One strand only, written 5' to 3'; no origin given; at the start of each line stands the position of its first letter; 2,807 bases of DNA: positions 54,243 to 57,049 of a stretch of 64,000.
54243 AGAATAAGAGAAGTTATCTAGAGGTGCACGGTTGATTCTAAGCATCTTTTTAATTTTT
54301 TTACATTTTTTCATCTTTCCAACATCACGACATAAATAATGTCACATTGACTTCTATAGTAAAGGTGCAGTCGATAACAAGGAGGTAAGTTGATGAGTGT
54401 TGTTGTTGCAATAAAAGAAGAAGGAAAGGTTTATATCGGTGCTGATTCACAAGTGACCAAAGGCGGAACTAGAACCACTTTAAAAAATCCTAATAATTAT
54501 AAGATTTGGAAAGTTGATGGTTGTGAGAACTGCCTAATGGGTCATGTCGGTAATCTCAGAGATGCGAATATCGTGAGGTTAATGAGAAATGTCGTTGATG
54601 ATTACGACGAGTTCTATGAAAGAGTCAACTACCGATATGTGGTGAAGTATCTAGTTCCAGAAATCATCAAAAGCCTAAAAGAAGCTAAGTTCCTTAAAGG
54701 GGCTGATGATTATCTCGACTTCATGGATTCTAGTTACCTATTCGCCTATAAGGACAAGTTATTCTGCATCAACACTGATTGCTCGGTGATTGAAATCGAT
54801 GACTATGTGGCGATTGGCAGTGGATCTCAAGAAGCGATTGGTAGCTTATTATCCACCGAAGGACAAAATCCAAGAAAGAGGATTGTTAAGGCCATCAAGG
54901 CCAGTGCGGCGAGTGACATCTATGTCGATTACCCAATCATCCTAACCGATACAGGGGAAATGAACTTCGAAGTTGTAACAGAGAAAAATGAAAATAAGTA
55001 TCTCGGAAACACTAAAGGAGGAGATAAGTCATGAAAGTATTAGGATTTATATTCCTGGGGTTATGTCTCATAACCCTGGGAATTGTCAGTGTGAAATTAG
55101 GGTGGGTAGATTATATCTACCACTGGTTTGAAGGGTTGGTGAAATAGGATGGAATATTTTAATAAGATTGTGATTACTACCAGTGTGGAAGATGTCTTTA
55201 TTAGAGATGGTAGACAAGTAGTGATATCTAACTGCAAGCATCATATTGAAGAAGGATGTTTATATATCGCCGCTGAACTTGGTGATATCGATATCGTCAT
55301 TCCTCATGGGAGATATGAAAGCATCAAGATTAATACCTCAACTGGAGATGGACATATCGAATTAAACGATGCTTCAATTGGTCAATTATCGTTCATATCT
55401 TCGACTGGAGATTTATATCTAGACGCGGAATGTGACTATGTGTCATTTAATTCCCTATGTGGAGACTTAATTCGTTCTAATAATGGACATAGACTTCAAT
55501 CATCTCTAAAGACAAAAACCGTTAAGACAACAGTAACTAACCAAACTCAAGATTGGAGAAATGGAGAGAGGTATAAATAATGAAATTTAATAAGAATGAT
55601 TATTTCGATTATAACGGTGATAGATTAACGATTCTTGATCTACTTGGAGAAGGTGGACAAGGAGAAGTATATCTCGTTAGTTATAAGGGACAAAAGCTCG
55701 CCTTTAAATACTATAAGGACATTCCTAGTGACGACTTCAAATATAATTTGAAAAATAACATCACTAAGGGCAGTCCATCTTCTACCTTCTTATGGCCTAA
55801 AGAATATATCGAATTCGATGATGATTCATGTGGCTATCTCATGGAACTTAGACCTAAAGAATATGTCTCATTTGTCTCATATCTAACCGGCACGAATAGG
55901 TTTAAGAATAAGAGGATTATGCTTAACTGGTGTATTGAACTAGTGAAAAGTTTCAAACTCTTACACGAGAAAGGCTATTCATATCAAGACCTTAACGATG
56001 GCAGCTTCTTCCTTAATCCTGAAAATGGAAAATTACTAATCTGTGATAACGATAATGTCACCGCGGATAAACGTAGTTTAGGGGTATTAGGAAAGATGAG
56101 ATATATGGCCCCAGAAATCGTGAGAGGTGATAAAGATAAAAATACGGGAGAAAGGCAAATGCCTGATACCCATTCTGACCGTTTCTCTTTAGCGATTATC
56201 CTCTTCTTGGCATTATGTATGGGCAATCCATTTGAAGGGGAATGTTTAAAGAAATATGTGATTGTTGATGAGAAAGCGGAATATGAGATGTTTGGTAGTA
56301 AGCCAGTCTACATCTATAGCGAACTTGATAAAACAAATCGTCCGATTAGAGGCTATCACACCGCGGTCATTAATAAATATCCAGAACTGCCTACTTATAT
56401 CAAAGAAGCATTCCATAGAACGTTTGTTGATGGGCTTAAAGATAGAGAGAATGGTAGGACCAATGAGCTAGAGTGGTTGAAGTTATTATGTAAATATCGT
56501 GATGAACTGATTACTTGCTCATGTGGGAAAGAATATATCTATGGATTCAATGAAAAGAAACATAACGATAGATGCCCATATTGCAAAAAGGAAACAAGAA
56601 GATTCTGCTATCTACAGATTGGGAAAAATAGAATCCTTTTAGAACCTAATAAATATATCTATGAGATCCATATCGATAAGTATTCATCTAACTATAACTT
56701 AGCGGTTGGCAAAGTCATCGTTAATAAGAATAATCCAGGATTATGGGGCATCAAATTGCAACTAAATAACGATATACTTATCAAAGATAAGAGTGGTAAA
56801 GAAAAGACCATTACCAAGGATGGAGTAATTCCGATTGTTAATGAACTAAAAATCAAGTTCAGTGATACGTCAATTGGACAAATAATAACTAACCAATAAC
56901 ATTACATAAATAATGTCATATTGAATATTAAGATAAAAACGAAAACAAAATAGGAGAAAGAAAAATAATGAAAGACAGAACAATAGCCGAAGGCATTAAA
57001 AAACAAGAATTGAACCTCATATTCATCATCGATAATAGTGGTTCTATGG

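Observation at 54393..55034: Stand-alone HslV/proteasome-beta-like hydrolase with Ser instead of Thr as predicted N-terminal nucleophile and no partner ATPase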

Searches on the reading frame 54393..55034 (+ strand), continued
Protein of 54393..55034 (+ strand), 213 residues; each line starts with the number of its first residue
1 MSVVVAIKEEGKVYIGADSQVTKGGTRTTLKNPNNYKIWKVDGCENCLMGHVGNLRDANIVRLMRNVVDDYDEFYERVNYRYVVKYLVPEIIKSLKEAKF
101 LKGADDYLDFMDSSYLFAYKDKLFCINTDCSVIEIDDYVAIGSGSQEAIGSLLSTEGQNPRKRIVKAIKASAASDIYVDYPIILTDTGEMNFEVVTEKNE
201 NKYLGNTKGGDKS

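Call 57: search_solved_structures(query=A2, max_evalue=0.001, show_alignments=2)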
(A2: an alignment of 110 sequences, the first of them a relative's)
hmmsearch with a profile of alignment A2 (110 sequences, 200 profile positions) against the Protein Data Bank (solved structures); distinct sequences matched with E-value up to 0.001: 110 (the best 60 are shown).
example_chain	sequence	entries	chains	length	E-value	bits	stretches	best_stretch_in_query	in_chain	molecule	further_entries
1m4y_A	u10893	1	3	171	5.3e-14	55.5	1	106-183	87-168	ATP-dependent protease hslV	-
5ovu_A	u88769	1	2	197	1e-12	51.4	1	5-156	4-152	BETA-PROTEOBACTERIA PROTEASOME HOMOLOGUE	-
6z46_H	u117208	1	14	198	2.2e-10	43.7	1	5-187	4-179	Proteasome subunit beta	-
6kr1_A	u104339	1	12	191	3.7e-10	43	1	4-183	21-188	ATP-dependent protease subunit HslV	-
6kui_A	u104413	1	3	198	4.2e-10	42.8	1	4-183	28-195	ATP-dependent protease subunit HslV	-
3h4p_a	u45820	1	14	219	5.3e-10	42.5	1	121-198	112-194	Proteasome subunit beta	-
1yyf_D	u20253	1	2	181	8.1e-10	41.9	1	4-183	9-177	ATP-dependent protease hslV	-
2z3a_A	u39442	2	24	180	8.2e-10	41.9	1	4-183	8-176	ATP-dependent protease hslV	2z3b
4hnz_A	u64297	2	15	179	2.1e-09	40.5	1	4-177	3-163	HslVU complex proteolytic subunit, putative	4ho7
1j2q_H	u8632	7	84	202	2.4e-09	40.4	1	5-195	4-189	Proteasome beta subunit | Proteasome subunit beta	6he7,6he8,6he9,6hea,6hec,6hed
6he5_1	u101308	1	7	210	2.6e-09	40.2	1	5-195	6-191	Proteasome subunit beta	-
5ovs_A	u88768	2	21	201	8.8e-09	38.5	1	6-156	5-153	BPH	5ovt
3ty6_A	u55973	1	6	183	9.6e-09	38.4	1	4-183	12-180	ATP-dependent protease subunit HslV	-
5fmg_N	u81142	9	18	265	1.7e-08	37.6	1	4-72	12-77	PROTEASOME SUBUNIT BETA TYPE | 20S proteasome beta-7 subunit | Proteasome subunit beta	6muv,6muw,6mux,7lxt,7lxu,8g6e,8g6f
8w2f_N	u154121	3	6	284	1.8e-08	37.5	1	4-63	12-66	Proteasome subunit beta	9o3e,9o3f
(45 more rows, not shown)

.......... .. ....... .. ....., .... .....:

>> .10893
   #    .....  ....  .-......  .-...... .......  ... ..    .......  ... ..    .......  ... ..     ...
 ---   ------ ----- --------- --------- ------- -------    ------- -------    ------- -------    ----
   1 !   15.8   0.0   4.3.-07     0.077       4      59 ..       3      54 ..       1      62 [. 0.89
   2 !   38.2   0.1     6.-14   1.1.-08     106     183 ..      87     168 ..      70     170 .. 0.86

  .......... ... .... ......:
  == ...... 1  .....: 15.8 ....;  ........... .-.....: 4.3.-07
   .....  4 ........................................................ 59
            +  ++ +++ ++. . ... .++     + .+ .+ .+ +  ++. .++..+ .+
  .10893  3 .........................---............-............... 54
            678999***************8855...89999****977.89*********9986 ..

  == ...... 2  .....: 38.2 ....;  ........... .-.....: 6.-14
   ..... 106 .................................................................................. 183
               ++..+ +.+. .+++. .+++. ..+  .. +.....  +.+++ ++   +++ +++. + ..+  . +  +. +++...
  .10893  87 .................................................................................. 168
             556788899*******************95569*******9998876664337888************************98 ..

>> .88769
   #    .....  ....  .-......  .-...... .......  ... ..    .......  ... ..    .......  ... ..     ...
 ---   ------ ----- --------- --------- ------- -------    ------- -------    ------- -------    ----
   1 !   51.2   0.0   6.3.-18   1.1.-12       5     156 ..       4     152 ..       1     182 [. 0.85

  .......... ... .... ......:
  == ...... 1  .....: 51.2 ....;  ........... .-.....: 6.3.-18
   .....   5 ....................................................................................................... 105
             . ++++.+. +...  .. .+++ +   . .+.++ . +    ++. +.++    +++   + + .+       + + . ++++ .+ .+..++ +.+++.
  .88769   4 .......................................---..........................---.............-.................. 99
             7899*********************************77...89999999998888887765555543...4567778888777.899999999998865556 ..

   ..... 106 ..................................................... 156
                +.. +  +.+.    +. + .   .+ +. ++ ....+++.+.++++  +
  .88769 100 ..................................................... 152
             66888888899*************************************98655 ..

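Call 59: find_related_loci(query=A1, collection=metagenome_contigs, flank=8000)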
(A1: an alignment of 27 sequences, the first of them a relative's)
Query A1 (213 aa) in metagenome_contigs; peptide patterns used: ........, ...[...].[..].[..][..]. (x = any residue, [..] = any of these).
87 stretches matched a pattern; 46 encode a relative of the query (tblastn E <= 1e-3); 46 distinct loci.
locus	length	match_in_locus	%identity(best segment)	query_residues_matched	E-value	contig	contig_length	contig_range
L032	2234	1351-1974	80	1-208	2e-119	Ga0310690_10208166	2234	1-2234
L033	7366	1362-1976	81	1-205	3e-112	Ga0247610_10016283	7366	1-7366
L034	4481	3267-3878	79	1-204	2e-110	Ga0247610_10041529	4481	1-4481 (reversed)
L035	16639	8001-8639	75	1-213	3e-109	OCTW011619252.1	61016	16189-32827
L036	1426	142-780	76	1-211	5e-116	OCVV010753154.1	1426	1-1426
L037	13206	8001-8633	73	1-211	6e-106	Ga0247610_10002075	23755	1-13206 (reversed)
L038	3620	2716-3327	71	1-204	1e-98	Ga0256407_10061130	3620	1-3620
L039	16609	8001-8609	73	1-204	1e-97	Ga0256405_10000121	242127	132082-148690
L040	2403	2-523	81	32-205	2e-98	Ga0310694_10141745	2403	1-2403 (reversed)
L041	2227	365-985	68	1-208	5e-97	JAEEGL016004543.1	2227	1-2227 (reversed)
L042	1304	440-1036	69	1-200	2e-99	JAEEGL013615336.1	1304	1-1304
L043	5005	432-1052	68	1-207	1e-90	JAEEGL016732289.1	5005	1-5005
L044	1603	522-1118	69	1-200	8e-95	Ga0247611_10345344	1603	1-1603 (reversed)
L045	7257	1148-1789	65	1-212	7e-89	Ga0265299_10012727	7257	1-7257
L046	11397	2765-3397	64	1-212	2e-88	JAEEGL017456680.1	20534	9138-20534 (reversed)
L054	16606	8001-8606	63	1-203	7e-85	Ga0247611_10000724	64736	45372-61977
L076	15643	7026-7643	54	1-208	3e-66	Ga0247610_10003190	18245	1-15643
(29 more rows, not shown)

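Call 78: search_solved_structures(query=L026:8868-9905:+, max_evalue=1e-8)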
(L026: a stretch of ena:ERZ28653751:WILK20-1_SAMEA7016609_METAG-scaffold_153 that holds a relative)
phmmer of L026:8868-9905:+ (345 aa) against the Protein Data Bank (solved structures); distinct sequences matched with E-value up to 1e-8: 3.
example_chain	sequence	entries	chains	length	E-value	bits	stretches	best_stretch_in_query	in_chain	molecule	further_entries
3zuh_A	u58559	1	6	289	8.8e-56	192.6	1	86-341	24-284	PROTEIN CBBX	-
3syk_A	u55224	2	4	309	1.1e-55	192.3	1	86-341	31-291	Protein CbbX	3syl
9lur_A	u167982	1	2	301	1.4e-50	175.5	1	83-288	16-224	ESX-1 secretion system protein EccA1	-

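Call 104: search_protein_families(library=pfam, proteins=[L004:5447-6037:+, L054:7401-7991:+, L054:8644-9702:+, L054:9699-10280:+, L039:8750-11992:+, L039:6435-7850:+, L076:7697-10264:+, L076:6358-7008:+, L006:8997-10100:+, L008:7460-7990:+], max_evalue=0.001)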
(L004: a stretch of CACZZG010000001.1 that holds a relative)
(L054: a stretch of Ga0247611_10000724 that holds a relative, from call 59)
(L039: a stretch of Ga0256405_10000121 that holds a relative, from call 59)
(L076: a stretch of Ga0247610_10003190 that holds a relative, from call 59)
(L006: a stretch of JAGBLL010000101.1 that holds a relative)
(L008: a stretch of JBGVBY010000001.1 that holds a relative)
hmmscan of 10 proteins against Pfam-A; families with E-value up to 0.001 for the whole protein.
L004:5447-6037:+ (196 aa): 0 families

L054:7401-7991:+ (196 aa): 0 families

L054:8644-9702:+ (352 aa): 3 families
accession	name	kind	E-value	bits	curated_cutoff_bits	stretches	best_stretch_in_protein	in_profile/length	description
PF00004.35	AAA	-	1e-17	65.2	21.2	1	111-243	2-130/131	ATPase family associated with various cellular activities (AAA)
PF13401.12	AAA_22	-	9.1e-06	26.5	27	0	110-144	8-38/130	AAA domain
PF05673.19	DUF815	-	9.6e-05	22.1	23.8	0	73-151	24-93/249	Protein of unknown function (DUF815)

L054:9699-10280:+ (193 aa): 0 families

L039:8750-11992:+ (1080 aa): 4 families
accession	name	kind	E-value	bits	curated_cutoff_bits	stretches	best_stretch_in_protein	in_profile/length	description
PF04851.21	ResIII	-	3.8e-09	37.1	22.5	1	297-371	2-84/164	Type III restriction enzyme, res subunit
PF00176.29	SNF2-rel_dom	-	1e-08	35.1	24.9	1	313-554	17-194/290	SNF2-related domain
PF00271.37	Helicase_C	-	2.5e-08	34.6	23.5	1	710-812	19-110/110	Helicase conserved C-terminal domain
PF00270.35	DEAD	-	0.00024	21.3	26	0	301-357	2-59/167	DEAD/DEAH box helicase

L039:6435-7850:+ (471 aa): 4 families
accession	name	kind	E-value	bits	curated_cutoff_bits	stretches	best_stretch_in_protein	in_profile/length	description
PF00004.35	AAA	-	3.5e-21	76.4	21.2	1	105-219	2-130/131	ATPase family associated with various cellular activities (AAA)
PF01434.24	Peptidase_M41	-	1.2e-17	64.8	29.9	1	299-468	5-190/191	Peptidase family M41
PF01637.24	ATPase_2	-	0.0002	21.7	33.2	0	136-256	91-216/225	ATPase domain predominantly from Archaea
PF01443.25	Viral_helicase1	-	0.00065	20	21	0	104-163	1-68/228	Viral superfamily 1 RNA helicase core domain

L076:7697-10264:+ (855 aa): 0 families

L076:6358-7008:+ (216 aa): 0 families

L006:8997-10100:+ (367 aa): 1 family
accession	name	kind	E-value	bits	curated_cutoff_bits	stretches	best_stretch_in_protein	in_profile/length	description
PF08867.16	FRG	-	1.1e-14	55.5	25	1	116-209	3-93/94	FRG domain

L008:7460-7990:+ (176 aa): 1 family
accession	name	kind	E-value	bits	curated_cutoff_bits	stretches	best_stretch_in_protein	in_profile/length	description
PF20185.3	DUF6548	-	3.3e-07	30.7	27.3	1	72-138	2-71/164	Family of unknown function (DUF6548)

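Call 110: search_protein_families(library=pfam, proteins=[L029:15594-16616:+, L026:16549-17547:+, L026:10808-11152:+, L026:12529-12933:+, L026:13004-13441:+], max_evalue=1)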
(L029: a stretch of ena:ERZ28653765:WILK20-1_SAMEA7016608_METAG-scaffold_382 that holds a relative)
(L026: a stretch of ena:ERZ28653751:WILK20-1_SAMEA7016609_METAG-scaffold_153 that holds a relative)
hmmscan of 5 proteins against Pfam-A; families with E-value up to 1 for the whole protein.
L029:15594-16616:+ (340 aa): 1 family
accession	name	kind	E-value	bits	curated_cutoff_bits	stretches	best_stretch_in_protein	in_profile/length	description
PF08812.16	YtxC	-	0.048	13.6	33.1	1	146-184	135-173/218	YtxC-like family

L026:16549-17547:+ (332 aa): 1 family
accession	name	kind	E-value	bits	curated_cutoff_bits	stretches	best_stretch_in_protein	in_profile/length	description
PF12182.14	DUF3642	-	0.12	13.2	22.7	1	155-229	2-83/93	Bacterial lipoprotein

L026:10808-11152:+ (114 aa): 1 family
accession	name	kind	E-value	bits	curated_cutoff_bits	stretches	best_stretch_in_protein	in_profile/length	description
PF24705.1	DUF7668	-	0.069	14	27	1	26-89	29-89/100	Domain of unknown function (DUF7668)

L026:12529-12933:+ (134 aa): 0 families

L026:13004-13441:+ (145 aa): 0 families

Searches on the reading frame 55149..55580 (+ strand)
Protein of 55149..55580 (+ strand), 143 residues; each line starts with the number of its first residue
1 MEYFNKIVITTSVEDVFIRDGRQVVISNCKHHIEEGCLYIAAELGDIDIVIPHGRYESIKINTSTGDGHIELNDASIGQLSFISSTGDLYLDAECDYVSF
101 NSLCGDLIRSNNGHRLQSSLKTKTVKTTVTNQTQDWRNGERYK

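Call 5: search_protein_families(library=pfam, proteins=[window:55149-55580:+], max_evalue=0.01)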
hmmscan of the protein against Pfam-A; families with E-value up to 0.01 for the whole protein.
window:55149-55580:+ (143 aa): 1 family
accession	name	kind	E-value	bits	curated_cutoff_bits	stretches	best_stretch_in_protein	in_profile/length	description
PF13349.12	DUF4097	-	8.6e-06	25.7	22.9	1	44-124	65-145/247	Toastrack DUF4097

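Call 8: search_protein_families(library=padloc, proteins=[window:55149-55580:+], max_evalue=0.01)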
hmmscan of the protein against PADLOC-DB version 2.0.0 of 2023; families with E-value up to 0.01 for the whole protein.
window:55149-55580:+ (143 aa): 0 families

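Call 13: search_protein_families(library=ncbifam, proteins=[window:55149-55580:+], max_evalue=0.01)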
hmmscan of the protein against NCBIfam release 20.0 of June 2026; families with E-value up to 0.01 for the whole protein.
window:55149-55580:+ (143 aa): 0 families

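Call 14: search_protein_families(library=phrogs, proteins=[window:55149-55580:+], max_evalue=0.01)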
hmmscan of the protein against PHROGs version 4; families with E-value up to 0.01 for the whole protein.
window:55149-55580:+ (143 aa): 0 families

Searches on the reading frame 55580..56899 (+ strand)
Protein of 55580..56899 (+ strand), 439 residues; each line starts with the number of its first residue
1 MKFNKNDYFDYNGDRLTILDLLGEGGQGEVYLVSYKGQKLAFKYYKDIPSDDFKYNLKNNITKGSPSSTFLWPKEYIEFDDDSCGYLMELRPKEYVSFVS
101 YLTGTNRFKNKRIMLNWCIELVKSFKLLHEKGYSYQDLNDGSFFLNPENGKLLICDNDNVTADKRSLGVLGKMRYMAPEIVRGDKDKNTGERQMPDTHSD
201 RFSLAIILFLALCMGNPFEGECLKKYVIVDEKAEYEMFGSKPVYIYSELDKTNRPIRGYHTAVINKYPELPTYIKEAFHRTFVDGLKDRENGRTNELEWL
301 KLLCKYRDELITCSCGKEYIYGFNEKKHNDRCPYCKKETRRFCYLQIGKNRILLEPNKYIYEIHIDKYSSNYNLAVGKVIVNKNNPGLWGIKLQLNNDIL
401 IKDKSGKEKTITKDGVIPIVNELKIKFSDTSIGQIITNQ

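Call 5: search_protein_families(library=pfam, proteins=[window:55580-56899:+], max_evalue=0.01)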
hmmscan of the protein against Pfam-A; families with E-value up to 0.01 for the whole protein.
window:55580-56899:+ (439 aa): 1 family
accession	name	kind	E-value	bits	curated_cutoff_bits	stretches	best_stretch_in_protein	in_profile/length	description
PF00069.31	Pkinase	-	2e-12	47.5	31.7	1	19-225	4-204/263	Protein kinase domain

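Call 8: search_protein_families(library=padloc, proteins=[window:55580-56899:+], max_evalue=0.01)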
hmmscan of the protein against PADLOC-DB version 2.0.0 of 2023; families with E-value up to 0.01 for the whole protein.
window:55580-56899:+ (439 aa): 11 families
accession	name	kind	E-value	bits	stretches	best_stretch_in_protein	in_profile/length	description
PDLC04138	mad6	-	9.5e-13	45.9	2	114-235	155-273/659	mads_6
PDLC04047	PD-T4-6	-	4.9e-08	30.4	1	15-226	11-220/327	-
PDLC04042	PD-T4-6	-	2.5e-07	28.6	1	159-228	162-222/292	-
PDLC04048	PD-T4-6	-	3e-05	21.6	1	14-222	10-216/354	-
PDLC04053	PD-T4-6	-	4.4e-05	21.1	1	169-225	172-218/311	-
PDLC04054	PD-T4-6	-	0.0001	19.8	1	114-223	113-218/347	-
PDLC04043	PD-T4-6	-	0.00015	19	1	157-228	167-226/452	-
PDLC01088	C3a189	-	0.00015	18.4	1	169-221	168-211/840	kinase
PDLC04039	PD-T4-6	-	0.00034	17.7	0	169-224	175-221/458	-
PDLC04061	PD-T4-6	-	0.0032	15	0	169-222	183-227/510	-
PDLC04060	PD-T4-6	-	0.0088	13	0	165-221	165-212/486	-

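Call 13: search_protein_families(library=ncbifam, proteins=[window:55580-56899:+], max_evalue=0.01)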
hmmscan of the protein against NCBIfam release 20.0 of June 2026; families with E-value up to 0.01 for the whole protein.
window:55580-56899:+ (439 aa): 3 families
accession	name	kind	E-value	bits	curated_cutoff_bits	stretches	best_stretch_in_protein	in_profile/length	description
NF058632.1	SerThrKinPrkT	equivalog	6e-05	22.2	280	1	12-166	19-171/322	serine/threonine protein kinase PrkT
NF033483.0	PknB_PASTA_kin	equivalog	0.0011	18.1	450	1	168-221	167-211/563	Stk1 family PASTA domain-containing Ser/Thr kinase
NF038150.1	lanthi_synth_IV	equivalog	0.0045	15.3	650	1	113-217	299-395/851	class IV lanthionine synthetase LanL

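Call 14: search_protein_families(library=phrogs, proteins=[window:55580-56899:+], max_evalue=0.01)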
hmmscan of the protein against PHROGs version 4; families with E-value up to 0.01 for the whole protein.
window:55580-56899:+ (439 aa): 0 families

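Call 63: find_related_loci(query=A3, collection=genome_contigs, flank=9000)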
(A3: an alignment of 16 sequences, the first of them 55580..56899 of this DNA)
Query A3 (439 aa) in genome_contigs; peptide patterns used: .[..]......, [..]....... (x = any residue, [..] = any of these).
599 stretches matched a pattern (row limit reached: there are more); 562 encode a relative of the query (tblastn E <= 1e-3); the best 80 are kept; 80 distinct loci.
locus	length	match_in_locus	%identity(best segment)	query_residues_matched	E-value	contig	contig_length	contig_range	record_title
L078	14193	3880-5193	83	1-438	0e+0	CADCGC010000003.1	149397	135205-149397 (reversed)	MAG: uncultured Erysipelotrichaceae bacterium isolate RUG14619 genome assembly, contig: RUG14619_asm_3, whole genome sho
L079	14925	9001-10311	76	1-436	0e+0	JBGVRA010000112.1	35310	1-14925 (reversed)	MAG: Anaeroplasmataceae bacterium isolate fecal_MAG_151 fecal_MAG_151_contig_0112, whole genome shotgun sequence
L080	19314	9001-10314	76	1-438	0e+0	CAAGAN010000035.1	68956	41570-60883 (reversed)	MAG TPA_asm: Bacilli bacterium, isolate HGM10937, WGS project CAAGAN010000000 data, contig: SRS476019_56_k119_183588, wh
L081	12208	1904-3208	74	1-435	0e+0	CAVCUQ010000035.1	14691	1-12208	uncultured Eubacteriales bacterium isolate H07666-L1_cleanbin_000014 genome assembly, contig: Spades_H07666-L1_contig_29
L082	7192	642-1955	75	1-438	0e+0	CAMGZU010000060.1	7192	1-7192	MAG: uncultured Erysipelotrichaceae bacterium isolate SRR11784279_bin.55_metaWRAP_v1.3_MAG genome assembly, contig: ERZ1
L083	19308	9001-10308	75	1-436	0e+0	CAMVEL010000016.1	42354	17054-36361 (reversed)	MAG TPA_asm: uncultured Erysipelotrichaceae bacterium isolate SRR8387716_bin.60_metaWRAP_v1.3_MAG genome assembly, conti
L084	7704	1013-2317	73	1-435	0e+0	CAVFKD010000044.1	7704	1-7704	bacterium isolate H07633-L1_cleanbin_000015 genome assembly, contig: Spades_H07633-L1_contig_5264, whole genome shotgun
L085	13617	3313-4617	73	1-435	0e+0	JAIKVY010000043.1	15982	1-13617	MAG: Clostridia bacterium isolate RUI414 k141_5600484_flag=0_multi=20.9874_len=15982, whole genome shotgun sequence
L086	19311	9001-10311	70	1-437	0e+0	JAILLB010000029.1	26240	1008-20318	MAG: Clostridiales bacterium isolate RUI217 k141_6706057_flag=0_multi=27.1667_len=26240, whole genome shotgun sequence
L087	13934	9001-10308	71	1-435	0e+0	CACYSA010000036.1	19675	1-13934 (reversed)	MAG: uncultured Erysipelotrichaceae bacterium isolate RUG12224 genome assembly, contig: RUG12224_asm_36, whole genome sh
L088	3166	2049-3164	78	1-372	0e+0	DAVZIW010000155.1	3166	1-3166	MAG TPA_asm: Candidatus Enteromonas sp. isolate gSpreadC_ID_56 NODE_5814_length_3166_cov_4.885567, whole genome shotgun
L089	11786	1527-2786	68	1-428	0e+0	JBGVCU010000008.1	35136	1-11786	MAG: Bacilli bacterium isolate fecal_MAG_453 fecal_MAG_453_contig_0008, whole genome shotgun sequence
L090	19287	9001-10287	66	1-435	0e+0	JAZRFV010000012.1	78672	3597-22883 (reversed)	MAG: Candidatus Scatosoma sp. isolate T1900045494_YK20190188.MAGScoT_cleanbin_000025 SGB_7408_k141_36938, whole genome s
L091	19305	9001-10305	65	1-435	0e+0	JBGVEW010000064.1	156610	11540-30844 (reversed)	MAG: Eubacteriales bacterium isolate fecal_MAG_404 fecal_MAG_404_contig_0064, whole genome shotgun sequence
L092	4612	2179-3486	65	1-435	0e+0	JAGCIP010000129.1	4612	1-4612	MAG: Clostridia bacterium isolate RGIG9825 Yak_Rectum-1__c600121, whole genome shotgun sequence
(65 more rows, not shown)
